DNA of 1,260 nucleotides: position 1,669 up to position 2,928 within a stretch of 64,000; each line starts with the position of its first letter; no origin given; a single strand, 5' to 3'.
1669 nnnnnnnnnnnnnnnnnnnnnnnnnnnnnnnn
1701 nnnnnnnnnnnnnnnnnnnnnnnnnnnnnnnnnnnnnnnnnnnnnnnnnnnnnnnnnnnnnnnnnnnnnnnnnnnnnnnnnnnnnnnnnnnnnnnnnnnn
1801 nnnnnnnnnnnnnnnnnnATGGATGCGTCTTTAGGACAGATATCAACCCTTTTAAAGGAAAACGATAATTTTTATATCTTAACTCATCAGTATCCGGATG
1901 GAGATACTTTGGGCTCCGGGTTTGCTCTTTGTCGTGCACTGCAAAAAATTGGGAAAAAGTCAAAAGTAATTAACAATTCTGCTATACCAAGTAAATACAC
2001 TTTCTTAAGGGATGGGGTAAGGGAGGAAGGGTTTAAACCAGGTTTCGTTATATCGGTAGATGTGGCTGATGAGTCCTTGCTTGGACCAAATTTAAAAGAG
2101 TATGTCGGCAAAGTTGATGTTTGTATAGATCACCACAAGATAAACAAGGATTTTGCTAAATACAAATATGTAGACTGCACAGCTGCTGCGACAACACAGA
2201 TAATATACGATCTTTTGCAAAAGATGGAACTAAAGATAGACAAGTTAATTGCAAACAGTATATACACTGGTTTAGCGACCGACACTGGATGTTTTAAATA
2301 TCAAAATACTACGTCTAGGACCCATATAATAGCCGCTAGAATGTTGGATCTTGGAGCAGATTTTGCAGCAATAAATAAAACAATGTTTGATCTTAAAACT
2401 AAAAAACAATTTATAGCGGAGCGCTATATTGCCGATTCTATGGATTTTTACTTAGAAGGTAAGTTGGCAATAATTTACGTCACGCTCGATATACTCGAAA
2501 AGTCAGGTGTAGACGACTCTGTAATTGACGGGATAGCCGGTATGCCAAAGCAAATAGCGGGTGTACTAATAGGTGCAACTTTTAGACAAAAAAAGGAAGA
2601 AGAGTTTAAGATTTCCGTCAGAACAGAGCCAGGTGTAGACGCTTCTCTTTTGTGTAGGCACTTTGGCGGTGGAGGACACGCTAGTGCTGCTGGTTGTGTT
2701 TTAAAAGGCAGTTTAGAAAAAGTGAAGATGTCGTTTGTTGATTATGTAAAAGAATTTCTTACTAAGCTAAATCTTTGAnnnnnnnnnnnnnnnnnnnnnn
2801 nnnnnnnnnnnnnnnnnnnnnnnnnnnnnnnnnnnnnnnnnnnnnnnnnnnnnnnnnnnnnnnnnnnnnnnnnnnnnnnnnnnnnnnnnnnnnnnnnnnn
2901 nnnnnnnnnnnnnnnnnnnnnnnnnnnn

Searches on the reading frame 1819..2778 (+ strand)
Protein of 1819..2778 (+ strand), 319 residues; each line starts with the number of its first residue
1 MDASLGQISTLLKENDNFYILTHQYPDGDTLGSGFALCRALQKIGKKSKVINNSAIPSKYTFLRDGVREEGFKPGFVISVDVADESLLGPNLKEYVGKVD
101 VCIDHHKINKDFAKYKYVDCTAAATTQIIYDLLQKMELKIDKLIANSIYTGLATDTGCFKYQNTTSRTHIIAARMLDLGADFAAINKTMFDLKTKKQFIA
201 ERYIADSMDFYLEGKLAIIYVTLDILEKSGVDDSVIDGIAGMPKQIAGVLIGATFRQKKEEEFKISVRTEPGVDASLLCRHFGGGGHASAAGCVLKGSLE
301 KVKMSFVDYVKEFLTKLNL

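Call 45: search_protein_families(library=pfam, proteins=[window:1819-2778:+], max_evalue=0.001)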
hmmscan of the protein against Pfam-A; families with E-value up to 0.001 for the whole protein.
window:1819-2778:+ (319 aa): 2 families
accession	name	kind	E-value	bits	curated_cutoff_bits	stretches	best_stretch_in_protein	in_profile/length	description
PF01368.27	DHH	-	7.7e-16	58.9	28.1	1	18-151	2-124/125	DHH family, N-terminal domain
PF02272.25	DHHA1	-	1.1e-12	48.8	25.9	1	220-315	8-101/102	DHHA1 domain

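Call 73: find_encoding_contigs(protein=window:1819-2778:+, flank=10000, max_places=2)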
Protein window:1819-2778:+ (319 aa): 3 contigs read that carry it; 1 place shown.
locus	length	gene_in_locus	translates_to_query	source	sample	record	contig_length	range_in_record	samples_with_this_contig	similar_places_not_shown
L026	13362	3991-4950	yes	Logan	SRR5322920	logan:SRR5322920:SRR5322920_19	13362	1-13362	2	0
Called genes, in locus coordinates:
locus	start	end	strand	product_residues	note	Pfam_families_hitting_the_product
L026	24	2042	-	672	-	-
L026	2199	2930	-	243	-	PF01520:Amidase_3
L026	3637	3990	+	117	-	PF02033:RBFA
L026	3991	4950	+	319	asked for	PF01368:DHH, PF02272:DHHA1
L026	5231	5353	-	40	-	-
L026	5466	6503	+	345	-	-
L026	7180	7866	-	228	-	PF04542:Sigma70_r2, PF04545:Sigma70_r4, PF01381:HTH_3 (weak)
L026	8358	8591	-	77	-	-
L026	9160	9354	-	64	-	-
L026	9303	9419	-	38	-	-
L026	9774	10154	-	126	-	PF14276:DUF4363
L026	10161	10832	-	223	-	PF04239:DUF421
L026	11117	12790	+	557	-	PF13177:DNA_pol3_delta2, PF00004:AAA, PF07728:AAA_5 (weak), PF13401:AAA_22 (faint), PF22608:DNAX_ATPase_lid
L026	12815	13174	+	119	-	PF02575:YbaB_DNA_bd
